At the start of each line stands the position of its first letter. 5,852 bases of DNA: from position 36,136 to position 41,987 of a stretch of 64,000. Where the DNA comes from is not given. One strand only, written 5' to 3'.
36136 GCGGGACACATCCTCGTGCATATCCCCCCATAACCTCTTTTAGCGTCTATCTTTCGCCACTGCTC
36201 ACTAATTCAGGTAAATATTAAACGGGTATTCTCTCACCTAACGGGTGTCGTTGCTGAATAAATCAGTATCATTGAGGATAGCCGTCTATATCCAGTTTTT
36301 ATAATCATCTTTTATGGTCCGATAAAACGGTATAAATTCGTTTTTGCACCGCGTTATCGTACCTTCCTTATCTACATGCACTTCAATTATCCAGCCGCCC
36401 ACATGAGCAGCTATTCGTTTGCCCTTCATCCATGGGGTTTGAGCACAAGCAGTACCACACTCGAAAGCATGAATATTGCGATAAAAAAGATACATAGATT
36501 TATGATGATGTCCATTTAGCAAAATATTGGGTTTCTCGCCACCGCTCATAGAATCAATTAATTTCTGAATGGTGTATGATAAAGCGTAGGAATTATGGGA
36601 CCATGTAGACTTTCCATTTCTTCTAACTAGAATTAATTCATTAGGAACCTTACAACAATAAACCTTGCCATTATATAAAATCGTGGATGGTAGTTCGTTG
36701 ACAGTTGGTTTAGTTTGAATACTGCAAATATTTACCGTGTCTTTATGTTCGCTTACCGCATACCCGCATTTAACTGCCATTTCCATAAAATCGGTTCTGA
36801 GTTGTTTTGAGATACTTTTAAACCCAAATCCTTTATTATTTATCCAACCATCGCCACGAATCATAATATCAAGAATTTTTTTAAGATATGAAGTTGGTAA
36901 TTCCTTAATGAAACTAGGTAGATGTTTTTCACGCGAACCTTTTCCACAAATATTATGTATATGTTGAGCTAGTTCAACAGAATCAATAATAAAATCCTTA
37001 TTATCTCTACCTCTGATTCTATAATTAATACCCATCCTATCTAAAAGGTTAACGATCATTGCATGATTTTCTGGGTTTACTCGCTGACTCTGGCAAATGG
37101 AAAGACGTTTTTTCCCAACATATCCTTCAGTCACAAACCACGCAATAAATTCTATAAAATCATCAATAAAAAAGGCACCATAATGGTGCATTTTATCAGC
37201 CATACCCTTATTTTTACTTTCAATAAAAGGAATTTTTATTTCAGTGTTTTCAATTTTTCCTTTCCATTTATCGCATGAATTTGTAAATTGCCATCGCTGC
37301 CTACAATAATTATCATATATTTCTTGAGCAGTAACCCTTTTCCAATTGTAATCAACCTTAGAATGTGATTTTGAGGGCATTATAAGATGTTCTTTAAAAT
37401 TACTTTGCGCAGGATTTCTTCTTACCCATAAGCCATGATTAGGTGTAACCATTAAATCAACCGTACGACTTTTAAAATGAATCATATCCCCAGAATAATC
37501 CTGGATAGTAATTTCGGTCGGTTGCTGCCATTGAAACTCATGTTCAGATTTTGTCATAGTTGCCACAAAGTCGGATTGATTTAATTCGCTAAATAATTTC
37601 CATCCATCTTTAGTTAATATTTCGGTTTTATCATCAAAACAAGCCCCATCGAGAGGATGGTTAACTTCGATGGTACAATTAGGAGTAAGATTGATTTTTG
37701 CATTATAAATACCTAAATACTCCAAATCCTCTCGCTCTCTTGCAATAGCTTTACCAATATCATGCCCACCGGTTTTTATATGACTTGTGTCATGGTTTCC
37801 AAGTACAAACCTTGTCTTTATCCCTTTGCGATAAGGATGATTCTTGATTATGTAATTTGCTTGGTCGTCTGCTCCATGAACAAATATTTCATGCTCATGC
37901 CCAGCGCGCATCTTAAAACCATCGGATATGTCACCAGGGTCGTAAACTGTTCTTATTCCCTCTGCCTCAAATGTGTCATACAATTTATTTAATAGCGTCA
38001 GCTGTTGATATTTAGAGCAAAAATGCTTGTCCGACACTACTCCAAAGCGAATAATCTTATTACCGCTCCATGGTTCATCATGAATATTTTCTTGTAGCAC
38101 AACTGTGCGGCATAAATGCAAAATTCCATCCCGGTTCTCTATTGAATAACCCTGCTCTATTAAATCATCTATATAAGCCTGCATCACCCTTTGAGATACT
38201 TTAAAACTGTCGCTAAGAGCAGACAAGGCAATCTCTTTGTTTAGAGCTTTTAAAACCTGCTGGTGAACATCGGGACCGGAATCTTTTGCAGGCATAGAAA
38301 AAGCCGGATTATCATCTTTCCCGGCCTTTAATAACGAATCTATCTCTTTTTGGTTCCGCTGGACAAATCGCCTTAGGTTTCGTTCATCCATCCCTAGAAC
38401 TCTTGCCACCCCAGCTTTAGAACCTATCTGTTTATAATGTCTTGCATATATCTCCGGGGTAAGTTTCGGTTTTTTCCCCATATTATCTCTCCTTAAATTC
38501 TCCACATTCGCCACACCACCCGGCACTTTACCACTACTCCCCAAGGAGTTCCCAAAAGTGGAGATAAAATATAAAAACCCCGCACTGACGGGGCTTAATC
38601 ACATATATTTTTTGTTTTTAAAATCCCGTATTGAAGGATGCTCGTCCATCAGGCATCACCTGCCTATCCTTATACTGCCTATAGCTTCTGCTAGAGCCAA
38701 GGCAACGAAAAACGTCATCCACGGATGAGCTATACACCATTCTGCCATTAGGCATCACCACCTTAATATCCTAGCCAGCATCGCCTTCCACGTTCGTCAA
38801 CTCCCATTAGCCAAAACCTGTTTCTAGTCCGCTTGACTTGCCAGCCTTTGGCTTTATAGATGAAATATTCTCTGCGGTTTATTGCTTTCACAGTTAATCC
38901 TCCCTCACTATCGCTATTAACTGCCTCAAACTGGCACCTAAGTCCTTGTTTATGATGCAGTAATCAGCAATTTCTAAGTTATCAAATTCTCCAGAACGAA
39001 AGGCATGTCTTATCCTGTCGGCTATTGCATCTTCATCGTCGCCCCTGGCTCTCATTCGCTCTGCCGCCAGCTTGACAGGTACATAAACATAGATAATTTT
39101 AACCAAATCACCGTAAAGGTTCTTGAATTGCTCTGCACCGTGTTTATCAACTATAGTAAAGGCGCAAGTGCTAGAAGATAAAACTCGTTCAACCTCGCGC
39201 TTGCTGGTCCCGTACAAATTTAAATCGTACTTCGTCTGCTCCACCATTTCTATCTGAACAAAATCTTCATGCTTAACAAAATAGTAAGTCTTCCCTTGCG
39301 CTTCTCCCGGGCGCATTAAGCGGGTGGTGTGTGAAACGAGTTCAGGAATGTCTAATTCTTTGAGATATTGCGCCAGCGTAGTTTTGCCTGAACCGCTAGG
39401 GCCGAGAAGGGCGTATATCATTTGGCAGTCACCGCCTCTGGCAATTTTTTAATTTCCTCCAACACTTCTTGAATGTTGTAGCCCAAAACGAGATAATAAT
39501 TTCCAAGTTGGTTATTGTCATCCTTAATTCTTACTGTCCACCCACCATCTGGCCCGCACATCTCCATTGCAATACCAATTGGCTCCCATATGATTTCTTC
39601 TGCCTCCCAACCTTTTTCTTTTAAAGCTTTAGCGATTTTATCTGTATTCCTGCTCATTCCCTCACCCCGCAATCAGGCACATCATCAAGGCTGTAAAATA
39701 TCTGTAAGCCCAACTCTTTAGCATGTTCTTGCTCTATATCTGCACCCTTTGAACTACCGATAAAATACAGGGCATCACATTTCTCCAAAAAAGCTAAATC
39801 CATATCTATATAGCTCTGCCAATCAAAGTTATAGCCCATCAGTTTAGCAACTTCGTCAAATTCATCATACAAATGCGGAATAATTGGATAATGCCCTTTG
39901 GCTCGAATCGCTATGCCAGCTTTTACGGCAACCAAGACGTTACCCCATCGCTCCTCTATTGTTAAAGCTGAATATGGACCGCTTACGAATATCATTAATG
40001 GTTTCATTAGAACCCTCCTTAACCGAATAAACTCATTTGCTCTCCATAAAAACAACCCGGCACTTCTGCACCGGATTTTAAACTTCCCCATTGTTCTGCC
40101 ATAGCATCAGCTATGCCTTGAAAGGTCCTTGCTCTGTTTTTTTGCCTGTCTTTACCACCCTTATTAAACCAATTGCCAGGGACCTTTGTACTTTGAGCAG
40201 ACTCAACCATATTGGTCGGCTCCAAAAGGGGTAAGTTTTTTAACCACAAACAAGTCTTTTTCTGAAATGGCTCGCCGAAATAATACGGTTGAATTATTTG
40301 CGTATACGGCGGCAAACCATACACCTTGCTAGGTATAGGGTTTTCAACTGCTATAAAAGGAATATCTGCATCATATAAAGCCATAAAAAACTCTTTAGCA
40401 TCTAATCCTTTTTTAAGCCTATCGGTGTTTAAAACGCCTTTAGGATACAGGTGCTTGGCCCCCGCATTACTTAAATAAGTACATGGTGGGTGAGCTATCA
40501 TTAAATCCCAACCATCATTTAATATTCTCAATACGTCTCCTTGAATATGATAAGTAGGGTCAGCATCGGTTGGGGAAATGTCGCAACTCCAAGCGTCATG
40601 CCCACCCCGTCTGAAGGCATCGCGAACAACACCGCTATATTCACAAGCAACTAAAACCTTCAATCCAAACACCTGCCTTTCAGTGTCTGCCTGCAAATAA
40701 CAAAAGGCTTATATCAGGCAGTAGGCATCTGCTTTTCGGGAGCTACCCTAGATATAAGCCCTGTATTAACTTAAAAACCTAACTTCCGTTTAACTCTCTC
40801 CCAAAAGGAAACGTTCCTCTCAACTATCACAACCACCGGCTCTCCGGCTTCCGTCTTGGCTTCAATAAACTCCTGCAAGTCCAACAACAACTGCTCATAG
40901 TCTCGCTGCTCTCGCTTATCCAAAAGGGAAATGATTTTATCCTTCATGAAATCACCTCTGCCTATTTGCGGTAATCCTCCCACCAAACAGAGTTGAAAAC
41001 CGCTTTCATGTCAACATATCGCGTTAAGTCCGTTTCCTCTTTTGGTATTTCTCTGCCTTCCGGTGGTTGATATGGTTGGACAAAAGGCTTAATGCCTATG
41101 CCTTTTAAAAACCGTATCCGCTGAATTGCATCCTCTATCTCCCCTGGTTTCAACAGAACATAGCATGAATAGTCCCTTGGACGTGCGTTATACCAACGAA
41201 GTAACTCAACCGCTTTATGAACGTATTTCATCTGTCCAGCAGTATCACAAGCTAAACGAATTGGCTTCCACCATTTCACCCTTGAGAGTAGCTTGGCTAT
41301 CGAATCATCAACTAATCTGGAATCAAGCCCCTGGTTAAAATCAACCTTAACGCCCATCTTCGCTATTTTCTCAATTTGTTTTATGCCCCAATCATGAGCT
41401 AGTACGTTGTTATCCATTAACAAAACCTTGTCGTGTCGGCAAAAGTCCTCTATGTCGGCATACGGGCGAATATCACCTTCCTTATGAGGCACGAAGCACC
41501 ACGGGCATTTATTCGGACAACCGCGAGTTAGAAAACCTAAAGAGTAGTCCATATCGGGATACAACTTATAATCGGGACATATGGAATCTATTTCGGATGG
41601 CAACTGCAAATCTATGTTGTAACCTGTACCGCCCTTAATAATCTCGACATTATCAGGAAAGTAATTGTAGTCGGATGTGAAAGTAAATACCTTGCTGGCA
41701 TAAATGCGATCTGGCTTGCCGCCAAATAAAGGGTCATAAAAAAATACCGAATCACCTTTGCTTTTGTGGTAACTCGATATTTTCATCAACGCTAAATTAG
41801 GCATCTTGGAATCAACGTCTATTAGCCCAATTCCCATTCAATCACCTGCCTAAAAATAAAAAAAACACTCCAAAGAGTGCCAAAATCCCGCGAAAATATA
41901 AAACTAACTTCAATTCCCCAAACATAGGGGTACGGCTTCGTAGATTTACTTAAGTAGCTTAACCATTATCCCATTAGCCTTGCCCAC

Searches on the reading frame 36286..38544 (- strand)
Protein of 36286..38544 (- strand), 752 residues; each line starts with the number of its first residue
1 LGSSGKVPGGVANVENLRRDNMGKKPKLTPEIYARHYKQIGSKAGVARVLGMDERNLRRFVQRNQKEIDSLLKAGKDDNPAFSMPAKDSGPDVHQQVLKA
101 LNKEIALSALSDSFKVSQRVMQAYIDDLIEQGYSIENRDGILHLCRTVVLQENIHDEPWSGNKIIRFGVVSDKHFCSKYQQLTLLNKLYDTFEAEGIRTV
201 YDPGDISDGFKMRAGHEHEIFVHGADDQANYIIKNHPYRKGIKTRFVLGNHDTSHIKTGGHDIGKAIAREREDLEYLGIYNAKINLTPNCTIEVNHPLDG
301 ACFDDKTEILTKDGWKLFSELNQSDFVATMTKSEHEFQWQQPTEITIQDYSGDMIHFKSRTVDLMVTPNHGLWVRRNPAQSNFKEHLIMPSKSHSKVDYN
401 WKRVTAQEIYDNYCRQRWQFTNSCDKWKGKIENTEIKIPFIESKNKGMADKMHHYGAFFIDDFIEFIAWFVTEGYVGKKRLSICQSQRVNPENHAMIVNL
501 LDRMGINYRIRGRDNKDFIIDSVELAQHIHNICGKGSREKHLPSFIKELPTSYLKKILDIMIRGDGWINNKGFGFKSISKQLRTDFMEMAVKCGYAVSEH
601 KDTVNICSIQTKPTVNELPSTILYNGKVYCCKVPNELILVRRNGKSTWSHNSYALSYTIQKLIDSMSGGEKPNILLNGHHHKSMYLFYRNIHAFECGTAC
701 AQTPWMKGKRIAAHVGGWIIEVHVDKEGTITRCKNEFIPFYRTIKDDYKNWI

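Call 21: search_protein_families(library=phrogs, proteins=[window:36286-38544:-], max_evalue=0.001)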
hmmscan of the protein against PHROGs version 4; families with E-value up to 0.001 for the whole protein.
window:36286-38544:- (752 aa): 3 families
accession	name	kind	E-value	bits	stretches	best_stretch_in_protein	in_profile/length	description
phrog_85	-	DNA, RNA and nucleotide metabolism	4.4e-12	46.3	1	300-453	87-249/866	thymidylate synthase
phrog_12229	-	DNA, RNA and nucleotide metabolism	1.1e-05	25.1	0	301-374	148-225/577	ribonucleotide reductase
phrog_7339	-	DNA, RNA and nucleotide metabolism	0.00079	19.8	0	169-301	34-170/263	DNA repair exonuclease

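Call 49: search_protein_families(library=pfam, proteins=[window:36286-38544:-], max_evalue=0.001)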
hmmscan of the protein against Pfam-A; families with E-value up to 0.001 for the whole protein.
window:36286-38544:- (752 aa): 1 family
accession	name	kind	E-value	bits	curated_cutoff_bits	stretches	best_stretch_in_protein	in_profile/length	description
PF14528.11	LAGLIDADG_3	-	0.00066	20.3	22.5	0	468-515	9-60/82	LAGLIDADG-like domain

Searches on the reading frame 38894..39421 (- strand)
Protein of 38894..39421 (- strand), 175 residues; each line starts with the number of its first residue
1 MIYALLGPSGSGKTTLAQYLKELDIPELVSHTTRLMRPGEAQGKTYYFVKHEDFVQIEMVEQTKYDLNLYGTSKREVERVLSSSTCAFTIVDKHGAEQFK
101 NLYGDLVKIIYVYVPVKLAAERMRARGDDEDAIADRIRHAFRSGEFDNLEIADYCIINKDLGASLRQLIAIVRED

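Call 21: search_protein_families(library=phrogs, proteins=[window:38894-39421:-], max_evalue=0.001)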
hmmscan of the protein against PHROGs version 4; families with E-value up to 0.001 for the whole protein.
window:38894-39421:- (175 aa): 4 families
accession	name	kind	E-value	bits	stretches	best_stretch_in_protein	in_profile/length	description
phrog_1815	-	other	4.8e-40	138.9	1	1-161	4-166/197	guanylate kinase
phrog_761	-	other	1.1e-05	26.2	0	1-22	20-41/362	thymidylate kinase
phrog_2107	-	other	0.00035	21.3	1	1-35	4-43/201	thymidylate kinase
phrog_139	-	other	0.00059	20.3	0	1-23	84-106/342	deoxynucleoside monophosphate kinase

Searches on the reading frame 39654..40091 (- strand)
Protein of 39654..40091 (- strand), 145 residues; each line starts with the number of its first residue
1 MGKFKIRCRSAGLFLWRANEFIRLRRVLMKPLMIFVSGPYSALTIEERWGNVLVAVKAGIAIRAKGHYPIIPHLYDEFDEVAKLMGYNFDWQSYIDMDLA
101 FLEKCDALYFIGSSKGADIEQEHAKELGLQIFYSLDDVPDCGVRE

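Call 21: search_protein_families(library=phrogs, proteins=[window:39654-40091:-], max_evalue=0.001)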
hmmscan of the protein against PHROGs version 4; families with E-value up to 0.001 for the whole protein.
window:39654-40091:- (145 aa): 3 families
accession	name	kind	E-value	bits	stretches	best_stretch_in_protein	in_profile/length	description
phrog_355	-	DNA, RNA and nucleotide metabolism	7.9e-20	72.3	1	28-137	71-175/249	nucleoside 2-deoxyribosyltransferase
phrog_5781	-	unknown function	1.1e-06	29.4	1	89-134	51-99/220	-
phrog_12019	-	other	0.00048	20.9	1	56-137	35-114/241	MazG-like pyrophosphatase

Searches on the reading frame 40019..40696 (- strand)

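Call 21: search_protein_families(library=phrogs, proteins=[window:40019-40696:-], max_evalue=0.001)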
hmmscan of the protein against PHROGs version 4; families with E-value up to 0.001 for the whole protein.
window:40019-40696:- (225 aa): 3 families
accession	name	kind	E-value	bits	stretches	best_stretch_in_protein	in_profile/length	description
phrog_757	-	other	3.6e-56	191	1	11-207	14-222/247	DNA methyltransferase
phrog_27471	-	unknown function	2.8e-25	89.3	1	109-204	2-93/93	-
phrog_363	-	other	2e-05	24.9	1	21-81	63-134/327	DNA methyltransferase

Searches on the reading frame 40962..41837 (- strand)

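Call 21: search_protein_families(library=phrogs, proteins=[window:40962-41837:-], max_evalue=0.001)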
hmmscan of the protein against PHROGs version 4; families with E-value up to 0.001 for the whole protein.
window:40962-41837:- (291 aa): 1 family
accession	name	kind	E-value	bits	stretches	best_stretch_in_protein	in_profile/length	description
phrog_9298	-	other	9.8e-89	298.7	1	1-289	1-291/305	radical SAM domain protein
